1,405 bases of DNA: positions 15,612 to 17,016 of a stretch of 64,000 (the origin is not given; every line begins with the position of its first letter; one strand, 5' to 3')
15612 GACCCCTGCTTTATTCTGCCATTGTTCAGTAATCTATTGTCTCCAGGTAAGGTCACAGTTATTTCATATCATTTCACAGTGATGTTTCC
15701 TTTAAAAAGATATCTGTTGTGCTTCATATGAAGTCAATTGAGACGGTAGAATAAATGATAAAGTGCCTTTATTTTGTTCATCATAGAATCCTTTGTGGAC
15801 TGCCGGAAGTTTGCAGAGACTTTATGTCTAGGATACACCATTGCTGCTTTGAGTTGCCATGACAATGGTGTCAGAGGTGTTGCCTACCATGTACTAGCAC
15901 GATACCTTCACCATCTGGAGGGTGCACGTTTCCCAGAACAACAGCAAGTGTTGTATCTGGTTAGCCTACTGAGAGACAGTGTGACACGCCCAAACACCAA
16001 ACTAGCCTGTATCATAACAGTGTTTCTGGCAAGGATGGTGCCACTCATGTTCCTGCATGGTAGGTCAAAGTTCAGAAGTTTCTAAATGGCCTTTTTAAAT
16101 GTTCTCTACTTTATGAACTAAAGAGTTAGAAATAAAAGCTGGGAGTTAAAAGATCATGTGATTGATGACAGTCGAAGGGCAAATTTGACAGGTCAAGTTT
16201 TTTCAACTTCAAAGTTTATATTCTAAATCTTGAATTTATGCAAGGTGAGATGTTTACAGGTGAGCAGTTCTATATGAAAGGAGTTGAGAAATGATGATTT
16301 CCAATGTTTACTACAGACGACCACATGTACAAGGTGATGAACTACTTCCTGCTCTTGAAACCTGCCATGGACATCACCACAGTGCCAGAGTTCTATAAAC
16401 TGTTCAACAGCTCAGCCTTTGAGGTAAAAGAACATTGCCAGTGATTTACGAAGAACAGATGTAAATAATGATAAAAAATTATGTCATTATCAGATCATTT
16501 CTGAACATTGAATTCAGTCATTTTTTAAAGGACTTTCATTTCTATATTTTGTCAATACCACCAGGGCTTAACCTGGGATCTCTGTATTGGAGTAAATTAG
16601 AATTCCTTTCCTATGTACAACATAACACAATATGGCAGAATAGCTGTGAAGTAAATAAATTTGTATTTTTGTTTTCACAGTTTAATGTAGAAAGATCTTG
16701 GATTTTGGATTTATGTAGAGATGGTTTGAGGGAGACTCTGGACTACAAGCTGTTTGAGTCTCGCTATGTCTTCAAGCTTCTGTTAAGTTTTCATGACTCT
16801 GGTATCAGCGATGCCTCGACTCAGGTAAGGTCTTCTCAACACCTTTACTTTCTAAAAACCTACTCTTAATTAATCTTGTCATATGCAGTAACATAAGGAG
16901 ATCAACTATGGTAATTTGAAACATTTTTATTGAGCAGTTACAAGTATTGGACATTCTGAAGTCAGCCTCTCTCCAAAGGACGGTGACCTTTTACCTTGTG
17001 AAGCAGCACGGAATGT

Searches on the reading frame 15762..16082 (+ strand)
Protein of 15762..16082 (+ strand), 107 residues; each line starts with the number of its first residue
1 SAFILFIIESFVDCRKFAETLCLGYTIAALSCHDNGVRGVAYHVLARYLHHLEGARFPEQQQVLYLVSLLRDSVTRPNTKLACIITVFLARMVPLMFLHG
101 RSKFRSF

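Call 7: search_protein_families(library=pfam, proteins=[window:15762-16082:+], max_evalue=0.1)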
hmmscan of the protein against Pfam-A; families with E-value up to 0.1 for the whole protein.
seq(107 aa): 1 family
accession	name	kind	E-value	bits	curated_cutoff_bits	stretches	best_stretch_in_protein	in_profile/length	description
PF16201.10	NopRA1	-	6.9e-16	58.8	29.6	1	23-97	1-82/199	Nucleolar pre-ribosomal-associated protein 1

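Call 54: search_protein_representatives(alignment_id=A1)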
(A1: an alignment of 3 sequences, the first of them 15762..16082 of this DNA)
Query: 3 sequences, 437 profile positions. Proteins with E-value up to 0.001 (for the whole library): 1645; up to 1e-10: 914; up to 1e-30: 284. The best 150 are listed.
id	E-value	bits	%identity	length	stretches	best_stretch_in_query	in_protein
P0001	3.5e-255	863.0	-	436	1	1-437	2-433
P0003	1.6e-98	346.7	-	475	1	3-372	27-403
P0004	8.6e-98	344.3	-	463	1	8-402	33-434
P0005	1.2e-97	343.8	-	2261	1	7-358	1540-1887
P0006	4.8e-96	338.5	-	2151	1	7-366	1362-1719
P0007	1.0e-88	314.4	-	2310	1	10-371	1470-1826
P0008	6.0e-87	308.6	-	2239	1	10-415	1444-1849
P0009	5.0e-80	285.8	-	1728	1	6-394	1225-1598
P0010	1.7e-76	274.1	-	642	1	32-339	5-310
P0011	1.2e-74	268.1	-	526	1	8-351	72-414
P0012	6.7e-74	265.6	-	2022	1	5-349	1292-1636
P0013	8.3e-74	265.3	-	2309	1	9-340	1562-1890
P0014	1.4e-73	264.6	-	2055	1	9-387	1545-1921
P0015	4.0e-73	263.0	-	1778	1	6-336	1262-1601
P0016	3.0e-71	256.9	-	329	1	109-365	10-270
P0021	5.8e-68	246.0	-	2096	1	8-389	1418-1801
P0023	2.6e-67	243.9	-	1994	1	7-360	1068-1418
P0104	2.8e-47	177.9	-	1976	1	5-341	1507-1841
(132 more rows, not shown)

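Call 57: find_encoding_contigs(protein=P0005, flank=1000, max_places=3)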
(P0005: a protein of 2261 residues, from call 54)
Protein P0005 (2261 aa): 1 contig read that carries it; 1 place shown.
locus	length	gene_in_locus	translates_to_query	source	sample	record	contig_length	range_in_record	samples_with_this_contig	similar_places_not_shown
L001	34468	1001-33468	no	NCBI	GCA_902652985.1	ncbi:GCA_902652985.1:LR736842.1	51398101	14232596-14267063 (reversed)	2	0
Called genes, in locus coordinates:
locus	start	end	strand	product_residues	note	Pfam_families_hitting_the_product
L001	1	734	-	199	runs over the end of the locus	PF03357:Snf7, PF03398:Ist1 (weak)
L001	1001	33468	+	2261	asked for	PF11707:Npa1, PF16201:NopRA1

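Call 58: list_cluster_members(proteins=[P0005])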
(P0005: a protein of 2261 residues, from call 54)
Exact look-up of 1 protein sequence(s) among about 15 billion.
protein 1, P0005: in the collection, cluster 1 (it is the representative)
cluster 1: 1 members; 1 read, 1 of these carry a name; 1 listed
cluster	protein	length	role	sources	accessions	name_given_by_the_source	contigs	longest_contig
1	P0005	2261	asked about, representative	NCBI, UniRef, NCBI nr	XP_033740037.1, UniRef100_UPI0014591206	nucleolar pre-ribosomal-associated protein 1-like [Pecten maximus] | nucleolar pre-ribosomal-associated protein 1-like n=1 Tax=Pecten maximus TaxID=6579 ...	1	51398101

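Call 67: list_cluster_members(proteins=[P0006, P0007, P0008, P0009, P0012, P0013, P0014, P0015, P0021, P0023])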
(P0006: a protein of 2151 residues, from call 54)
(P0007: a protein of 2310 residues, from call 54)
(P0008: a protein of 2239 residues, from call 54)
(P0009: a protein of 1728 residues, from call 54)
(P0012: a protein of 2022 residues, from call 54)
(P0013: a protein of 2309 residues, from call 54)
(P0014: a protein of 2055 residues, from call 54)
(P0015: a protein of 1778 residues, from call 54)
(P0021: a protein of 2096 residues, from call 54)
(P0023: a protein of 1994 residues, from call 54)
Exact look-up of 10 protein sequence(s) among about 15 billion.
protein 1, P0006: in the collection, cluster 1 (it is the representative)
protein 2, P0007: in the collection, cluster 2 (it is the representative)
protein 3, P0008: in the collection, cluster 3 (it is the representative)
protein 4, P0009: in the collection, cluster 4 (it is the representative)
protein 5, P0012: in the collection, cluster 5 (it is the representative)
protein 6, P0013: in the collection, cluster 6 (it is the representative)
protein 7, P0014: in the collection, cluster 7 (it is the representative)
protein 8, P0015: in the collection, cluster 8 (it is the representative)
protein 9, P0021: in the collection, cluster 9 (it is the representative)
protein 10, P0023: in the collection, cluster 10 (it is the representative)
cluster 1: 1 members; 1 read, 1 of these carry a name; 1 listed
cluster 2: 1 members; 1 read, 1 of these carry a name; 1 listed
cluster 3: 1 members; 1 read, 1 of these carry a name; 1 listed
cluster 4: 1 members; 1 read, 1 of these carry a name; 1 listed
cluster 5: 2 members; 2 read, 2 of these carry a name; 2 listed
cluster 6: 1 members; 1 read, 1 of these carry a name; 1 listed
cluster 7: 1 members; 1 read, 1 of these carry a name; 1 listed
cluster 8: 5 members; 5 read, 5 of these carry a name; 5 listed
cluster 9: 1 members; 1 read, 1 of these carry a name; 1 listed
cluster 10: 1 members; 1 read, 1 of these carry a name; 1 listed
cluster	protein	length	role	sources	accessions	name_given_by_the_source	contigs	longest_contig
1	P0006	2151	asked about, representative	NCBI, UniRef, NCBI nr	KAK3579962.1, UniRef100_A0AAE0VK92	hypothetical protein CHS0354_000838 [Potamilus streckersoni] | URB1 ribosome biogenesis homolog n=1 Tax=Potamilus streckersoni TaxID=2493646 ...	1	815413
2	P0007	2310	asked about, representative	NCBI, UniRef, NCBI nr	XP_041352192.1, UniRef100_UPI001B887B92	nucleolar pre-ribosomal-associated protein 1-like [Gigantopelta aegis] | nucleolar pre-ribosomal-associated protein 1-like n=1 Tax=Gigantopelta aegis ...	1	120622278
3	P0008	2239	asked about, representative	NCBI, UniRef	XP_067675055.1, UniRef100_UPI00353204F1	nucleolar pre-ribosomal-associated protein 1-like [Haliotis asinina] | nucleolar pre-ribosomal-associated protein 1-like n=1 Tax=Haliotis asinina TaxID=109174 ...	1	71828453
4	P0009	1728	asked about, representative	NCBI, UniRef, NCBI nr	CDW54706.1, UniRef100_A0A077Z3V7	nucleolar pre ribosomal associated protein [Trichuris trichiura] | Nucleolar pre ribosomal associated protein n=1 Tax=Trichuris trichiura TaxID=36087 ...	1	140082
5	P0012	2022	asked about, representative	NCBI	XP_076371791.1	nucleolar pre-ribosomal-associated protein 1 isoform X2 [Tachypleus tridentatus]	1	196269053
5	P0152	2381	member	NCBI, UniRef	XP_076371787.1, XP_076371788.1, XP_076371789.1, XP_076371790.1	nucleolar pre-ribosomal-associated protein 1 isoform X1 [Tachypleus tridentatus] | nucleolar pre-ribosomal-associated protein 1 isoform X1 n=2 Tax=Tachypleus tridentatus ...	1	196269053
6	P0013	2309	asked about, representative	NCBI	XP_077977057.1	nucleolar pre-ribosomal-associated protein 1-like [Glandiceps talaboti]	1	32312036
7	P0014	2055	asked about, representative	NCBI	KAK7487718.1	hypothetical protein BaRGS_00020985, partial [Batillaria attramentaria]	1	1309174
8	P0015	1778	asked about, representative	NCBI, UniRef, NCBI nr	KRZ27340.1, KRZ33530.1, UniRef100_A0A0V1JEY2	Nucleolar pre-ribosomal-associated protein 1 [Trichinella pseudospiralis] | Nucleolar pre-ribosomal-associated protein 1 n=1 Tax=Trichinella pseudospiralis ...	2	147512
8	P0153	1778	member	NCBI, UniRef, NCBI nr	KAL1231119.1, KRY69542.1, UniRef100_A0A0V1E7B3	Nucleolar pre-ribosomal-associated protein 1 [Trichinella pseudospiralis] | Nucleolar pre-ribosomal-associated protein 1 n=1 Tax=Trichinella pseudospiralis ...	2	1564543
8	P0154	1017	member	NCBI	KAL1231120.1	Nucleolar pre-ribosomal-associated protein [Trichinella pseudospiralis]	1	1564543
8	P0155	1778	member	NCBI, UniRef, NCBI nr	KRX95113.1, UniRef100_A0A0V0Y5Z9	Nucleolar pre-ribosomal-associated protein 1 [Trichinella pseudospiralis] | Nucleolar pre-ribosomal-associated protein 1 n=1 Tax=Trichinella pseudospiralis ...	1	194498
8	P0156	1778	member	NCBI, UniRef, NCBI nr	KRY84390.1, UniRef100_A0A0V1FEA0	Nucleolar pre-ribosomal-associated protein 1 [Trichinella pseudospiralis] | Nucleolar pre-ribosomal-associated protein 1 n=1 Tax=Trichinella pseudospiralis ...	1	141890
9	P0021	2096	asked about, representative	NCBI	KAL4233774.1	nucleolar pre-ribosomal-associated protein 1 [Mactra antiquata]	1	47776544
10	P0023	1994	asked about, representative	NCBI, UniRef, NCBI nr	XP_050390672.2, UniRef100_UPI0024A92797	nucleolar pre-ribosomal-associated protein 1 [Patella vulgata] | nucleolar pre-ribosomal-associated protein 1 n=1 Tax=Patella vulgata TaxID=6465 ...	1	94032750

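Call 68: find_encoding_contigs(protein=P0021, flank=500, max_places=1)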
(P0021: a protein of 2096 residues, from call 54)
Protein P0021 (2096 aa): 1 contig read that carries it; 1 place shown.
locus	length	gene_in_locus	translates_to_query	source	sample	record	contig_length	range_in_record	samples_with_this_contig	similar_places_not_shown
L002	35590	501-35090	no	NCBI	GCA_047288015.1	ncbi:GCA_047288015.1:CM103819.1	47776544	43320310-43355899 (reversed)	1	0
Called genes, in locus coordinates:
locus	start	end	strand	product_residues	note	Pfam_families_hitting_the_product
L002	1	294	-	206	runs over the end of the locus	-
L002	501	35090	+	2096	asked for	PF11707:Npa1, PF16201:NopRA1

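Call 69: find_encoding_contigs(protein=P0006, flank=500, max_places=1)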
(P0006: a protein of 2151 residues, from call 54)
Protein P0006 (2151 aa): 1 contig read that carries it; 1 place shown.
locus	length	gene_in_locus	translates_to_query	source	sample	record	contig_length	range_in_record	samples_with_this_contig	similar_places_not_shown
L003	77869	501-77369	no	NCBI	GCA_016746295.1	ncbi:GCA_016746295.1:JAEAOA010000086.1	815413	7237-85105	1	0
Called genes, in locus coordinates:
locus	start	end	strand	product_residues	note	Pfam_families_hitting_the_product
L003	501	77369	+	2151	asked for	PF11707:Npa1, PF16201:NopRA1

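Call 70: find_encoding_contigs(protein=P0008, flank=500, max_places=1)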
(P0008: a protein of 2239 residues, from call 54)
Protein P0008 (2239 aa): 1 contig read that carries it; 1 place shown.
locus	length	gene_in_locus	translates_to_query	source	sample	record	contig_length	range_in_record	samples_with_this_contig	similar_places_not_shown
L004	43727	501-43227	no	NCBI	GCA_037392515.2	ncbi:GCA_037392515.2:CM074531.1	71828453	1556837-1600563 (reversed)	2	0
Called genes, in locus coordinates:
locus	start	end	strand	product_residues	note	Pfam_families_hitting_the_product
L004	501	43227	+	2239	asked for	PF11707:Npa1, PF16201:NopRA1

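Call 76: find_encoding_contigs(protein=P0007, flank=500, max_places=1)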
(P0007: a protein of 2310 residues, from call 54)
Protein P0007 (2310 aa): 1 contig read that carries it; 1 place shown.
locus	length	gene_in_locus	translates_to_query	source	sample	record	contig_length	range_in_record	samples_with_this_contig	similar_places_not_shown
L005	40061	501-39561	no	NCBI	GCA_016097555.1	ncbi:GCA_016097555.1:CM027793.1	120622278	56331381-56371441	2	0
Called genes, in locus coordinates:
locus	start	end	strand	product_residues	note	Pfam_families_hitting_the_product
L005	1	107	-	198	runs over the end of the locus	PF03357:Snf7, PF03398:Ist1 (weak)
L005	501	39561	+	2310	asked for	PF11707:Npa1, PF16201:NopRA1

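Call 77: find_encoding_contigs(protein=P0023, flank=500, max_places=1)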
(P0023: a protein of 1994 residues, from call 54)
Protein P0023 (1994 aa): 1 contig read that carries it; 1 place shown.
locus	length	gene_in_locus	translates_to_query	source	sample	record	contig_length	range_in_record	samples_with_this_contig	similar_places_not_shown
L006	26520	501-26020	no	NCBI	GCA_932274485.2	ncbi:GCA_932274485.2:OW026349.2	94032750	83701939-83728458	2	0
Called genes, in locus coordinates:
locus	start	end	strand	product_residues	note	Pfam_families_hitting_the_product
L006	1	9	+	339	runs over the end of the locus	PF11707:Npa1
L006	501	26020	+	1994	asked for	PF16201:NopRA1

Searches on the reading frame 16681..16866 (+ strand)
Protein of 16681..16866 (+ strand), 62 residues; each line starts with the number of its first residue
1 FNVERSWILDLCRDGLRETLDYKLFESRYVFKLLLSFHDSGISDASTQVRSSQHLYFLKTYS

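Call 7: search_protein_families(library=pfam, proteins=[window:16681-16866:+], max_evalue=0.1)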
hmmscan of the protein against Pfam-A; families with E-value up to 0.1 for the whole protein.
seq(62 aa): 1 family
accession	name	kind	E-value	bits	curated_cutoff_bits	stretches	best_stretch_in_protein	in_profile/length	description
PF16201.10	NopRA1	-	5.4e-11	42.8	29.6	1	3-57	125-179/199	Nucleolar pre-ribosomal-associated protein 1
